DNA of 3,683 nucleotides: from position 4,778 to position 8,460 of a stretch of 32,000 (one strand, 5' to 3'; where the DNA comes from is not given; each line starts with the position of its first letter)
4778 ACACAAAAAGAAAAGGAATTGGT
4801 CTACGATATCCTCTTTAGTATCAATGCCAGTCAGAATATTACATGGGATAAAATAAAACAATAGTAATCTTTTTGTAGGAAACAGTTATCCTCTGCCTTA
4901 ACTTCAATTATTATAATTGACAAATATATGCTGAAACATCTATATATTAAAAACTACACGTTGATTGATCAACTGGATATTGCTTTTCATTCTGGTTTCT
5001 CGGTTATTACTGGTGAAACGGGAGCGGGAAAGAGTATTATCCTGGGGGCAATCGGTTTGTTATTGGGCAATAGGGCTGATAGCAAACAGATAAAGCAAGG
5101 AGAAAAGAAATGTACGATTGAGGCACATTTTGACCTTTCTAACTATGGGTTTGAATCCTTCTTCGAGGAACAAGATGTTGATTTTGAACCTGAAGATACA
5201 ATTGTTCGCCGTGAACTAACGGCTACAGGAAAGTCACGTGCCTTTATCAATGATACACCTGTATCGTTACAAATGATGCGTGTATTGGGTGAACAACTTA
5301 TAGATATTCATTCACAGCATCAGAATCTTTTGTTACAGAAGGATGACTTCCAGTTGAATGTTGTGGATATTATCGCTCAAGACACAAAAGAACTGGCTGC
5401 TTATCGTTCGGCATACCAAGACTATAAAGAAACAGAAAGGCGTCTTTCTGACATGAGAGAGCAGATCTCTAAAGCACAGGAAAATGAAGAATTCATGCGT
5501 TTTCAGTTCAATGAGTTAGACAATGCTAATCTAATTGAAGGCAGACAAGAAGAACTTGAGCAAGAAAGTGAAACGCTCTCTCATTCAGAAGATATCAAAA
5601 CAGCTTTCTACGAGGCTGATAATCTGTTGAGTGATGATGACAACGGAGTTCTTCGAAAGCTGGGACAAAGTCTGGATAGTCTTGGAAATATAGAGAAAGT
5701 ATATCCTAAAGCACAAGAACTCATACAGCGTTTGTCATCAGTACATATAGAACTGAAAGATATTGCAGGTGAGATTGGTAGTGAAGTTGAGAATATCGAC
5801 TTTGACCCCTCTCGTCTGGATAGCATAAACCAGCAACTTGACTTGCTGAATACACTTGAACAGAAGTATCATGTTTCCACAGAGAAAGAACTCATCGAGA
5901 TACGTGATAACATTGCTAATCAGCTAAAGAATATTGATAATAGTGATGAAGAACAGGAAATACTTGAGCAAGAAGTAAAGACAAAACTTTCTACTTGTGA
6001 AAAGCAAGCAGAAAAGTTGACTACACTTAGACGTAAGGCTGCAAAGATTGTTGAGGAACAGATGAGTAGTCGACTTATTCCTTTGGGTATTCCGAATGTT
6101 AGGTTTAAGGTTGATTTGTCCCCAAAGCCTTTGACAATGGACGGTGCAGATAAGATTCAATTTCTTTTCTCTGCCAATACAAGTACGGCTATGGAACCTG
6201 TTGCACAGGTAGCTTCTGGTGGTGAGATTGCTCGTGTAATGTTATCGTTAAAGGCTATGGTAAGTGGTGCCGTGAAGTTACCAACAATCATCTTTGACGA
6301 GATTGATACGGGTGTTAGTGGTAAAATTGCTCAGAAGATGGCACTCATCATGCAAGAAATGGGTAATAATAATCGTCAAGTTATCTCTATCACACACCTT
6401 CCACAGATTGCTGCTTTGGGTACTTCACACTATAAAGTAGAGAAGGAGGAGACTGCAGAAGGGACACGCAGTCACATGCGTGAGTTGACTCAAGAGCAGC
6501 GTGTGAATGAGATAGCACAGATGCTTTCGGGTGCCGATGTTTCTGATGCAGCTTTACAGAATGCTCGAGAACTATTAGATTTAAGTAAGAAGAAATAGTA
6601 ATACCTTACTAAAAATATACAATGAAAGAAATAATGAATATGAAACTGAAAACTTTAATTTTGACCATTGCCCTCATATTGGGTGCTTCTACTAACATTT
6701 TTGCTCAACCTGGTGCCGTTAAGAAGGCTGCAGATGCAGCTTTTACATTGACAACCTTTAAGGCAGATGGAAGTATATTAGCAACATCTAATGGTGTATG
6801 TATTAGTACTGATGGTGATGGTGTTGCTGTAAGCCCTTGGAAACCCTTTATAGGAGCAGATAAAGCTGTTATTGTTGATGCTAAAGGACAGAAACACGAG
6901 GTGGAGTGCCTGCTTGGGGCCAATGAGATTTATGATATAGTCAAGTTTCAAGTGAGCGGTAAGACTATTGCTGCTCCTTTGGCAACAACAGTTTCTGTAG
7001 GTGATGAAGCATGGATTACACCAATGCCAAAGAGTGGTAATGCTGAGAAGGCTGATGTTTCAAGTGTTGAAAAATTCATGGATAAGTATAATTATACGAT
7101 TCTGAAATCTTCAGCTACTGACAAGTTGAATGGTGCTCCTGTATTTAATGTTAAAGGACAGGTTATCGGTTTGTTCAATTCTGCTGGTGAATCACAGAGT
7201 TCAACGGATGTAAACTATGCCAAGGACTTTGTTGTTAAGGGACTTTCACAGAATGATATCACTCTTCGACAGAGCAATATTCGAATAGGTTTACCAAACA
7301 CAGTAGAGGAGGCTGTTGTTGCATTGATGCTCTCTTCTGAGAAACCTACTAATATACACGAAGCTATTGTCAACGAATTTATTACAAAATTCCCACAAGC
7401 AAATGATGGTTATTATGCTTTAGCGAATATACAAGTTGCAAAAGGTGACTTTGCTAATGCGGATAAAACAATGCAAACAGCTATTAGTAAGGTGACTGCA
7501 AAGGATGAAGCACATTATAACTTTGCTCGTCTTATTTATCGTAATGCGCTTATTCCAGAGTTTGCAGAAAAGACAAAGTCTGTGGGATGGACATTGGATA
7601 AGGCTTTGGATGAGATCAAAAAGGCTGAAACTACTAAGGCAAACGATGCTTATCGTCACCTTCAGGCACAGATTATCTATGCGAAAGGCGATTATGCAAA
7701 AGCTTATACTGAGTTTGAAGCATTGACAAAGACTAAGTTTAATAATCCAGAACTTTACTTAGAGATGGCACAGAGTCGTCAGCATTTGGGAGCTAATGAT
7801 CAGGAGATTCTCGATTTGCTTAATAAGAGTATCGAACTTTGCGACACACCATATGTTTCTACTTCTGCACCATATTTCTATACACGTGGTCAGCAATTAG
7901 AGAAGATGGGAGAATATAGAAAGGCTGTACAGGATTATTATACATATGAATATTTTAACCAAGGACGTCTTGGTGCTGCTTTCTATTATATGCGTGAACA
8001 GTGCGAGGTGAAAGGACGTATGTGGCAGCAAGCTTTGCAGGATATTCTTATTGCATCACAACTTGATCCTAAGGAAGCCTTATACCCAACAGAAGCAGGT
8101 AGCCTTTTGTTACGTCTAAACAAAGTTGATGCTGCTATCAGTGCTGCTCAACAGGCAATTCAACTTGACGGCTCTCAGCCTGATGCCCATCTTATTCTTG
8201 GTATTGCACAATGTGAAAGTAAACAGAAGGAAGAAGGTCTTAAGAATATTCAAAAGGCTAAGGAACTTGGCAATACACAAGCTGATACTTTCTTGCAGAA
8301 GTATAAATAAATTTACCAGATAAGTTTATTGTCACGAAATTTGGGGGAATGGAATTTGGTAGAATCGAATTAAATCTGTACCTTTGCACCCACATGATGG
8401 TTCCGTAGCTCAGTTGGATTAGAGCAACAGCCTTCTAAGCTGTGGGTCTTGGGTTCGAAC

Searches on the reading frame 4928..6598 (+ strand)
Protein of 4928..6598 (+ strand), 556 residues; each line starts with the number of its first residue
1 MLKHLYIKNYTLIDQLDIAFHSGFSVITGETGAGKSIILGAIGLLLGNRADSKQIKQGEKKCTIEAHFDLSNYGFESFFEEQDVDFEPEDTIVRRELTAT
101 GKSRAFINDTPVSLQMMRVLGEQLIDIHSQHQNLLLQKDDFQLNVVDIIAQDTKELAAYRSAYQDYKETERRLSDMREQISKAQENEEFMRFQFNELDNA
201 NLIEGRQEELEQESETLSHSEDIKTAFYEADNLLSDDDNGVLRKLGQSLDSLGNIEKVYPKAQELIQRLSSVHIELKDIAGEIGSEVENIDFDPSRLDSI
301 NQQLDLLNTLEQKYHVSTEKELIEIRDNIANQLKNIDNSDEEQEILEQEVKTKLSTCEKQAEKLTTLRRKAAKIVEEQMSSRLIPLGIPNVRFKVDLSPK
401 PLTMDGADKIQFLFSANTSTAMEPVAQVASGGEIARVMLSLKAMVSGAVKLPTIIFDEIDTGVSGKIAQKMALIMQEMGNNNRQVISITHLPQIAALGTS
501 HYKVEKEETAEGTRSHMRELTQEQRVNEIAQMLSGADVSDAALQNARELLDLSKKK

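Call 36: search_protein_families(library=pfam, proteins=[window:4928-6598:+], max_evalue=0.001)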
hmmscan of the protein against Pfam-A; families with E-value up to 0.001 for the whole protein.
window:4928-6598:+ (556 aa): 5 families
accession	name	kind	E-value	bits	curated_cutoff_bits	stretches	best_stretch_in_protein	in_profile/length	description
PF02463.25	SMC_N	-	2.5e-18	66.7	40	1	1-508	1-215/220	RecF/RecN/SMC N terminal domain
PF13476.12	AAA_23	-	9.4e-15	56.2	27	1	5-215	2-198/201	AAA domain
PF13175.12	AAA_15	-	4.7e-07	30.2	32.1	1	1-495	1-374/374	AAA ATPase domain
PF13304.12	AAA_21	-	1e-05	26.2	27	0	25-188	2-215/304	AAA domain, putative AbiEii toxin, Type IV TA system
PF13555.12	AAA_29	-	0.00021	21.4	27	1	2-47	1-47/61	P-loop containing region of AAA domain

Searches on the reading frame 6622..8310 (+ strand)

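Call 36: search_protein_families(library=pfam, proteins=[window:6622-8310:+], max_evalue=0.001)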
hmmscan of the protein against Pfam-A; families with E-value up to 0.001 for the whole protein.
window:6622-8310:+ (562 aa): 11 families
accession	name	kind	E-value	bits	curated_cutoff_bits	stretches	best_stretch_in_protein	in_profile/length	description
PF25060.1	ARM_TT21_2nd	-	2.1e-10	41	27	0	248-302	209-263/270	Tetratricopeptide repeat protein 21 second ARM domain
PF07719.23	TPR_2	-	6e-10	38.9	27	0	417-439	2-24/34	Tetratricopeptide repeat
PF13432.12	TPR_16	-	4.9e-07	30.5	32.7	1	491-539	2-50/65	Tetratricopeptide repeat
PF13428.12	TPR_14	-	1e-06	29.2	23.5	0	492-527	7-42/44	Tetratricopeptide repeat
PF13371.12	TPR_9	-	1.2e-05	25.7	35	0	467-525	10-68/73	Tetratricopeptide repeat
PF00515.34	TPR_1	-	1.7e-05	24.9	27.8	0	418-439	3-24/34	Tetratricopeptide repeat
PF14559.12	TPR_19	-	3e-05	24.7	25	0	497-540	2-45/68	Tetratricopeptide repeat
PF13181.12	TPR_8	-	0.00014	22.2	25.7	0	264-289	4-29/34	Tetratricopeptide repeat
PF12895.13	ANAPC3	-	0.00027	21.6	27.2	0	334-389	17-69/82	Anaphase-promoting complex, cyclosome, subunit 3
PF13414.12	TPR_11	-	0.0008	19.5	26.8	0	493-530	1-38/42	TPR repeat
PF25570.1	TPR_DENND3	-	0.00088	19.7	27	0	394-440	25-71/115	DENND3-like, TPR repeats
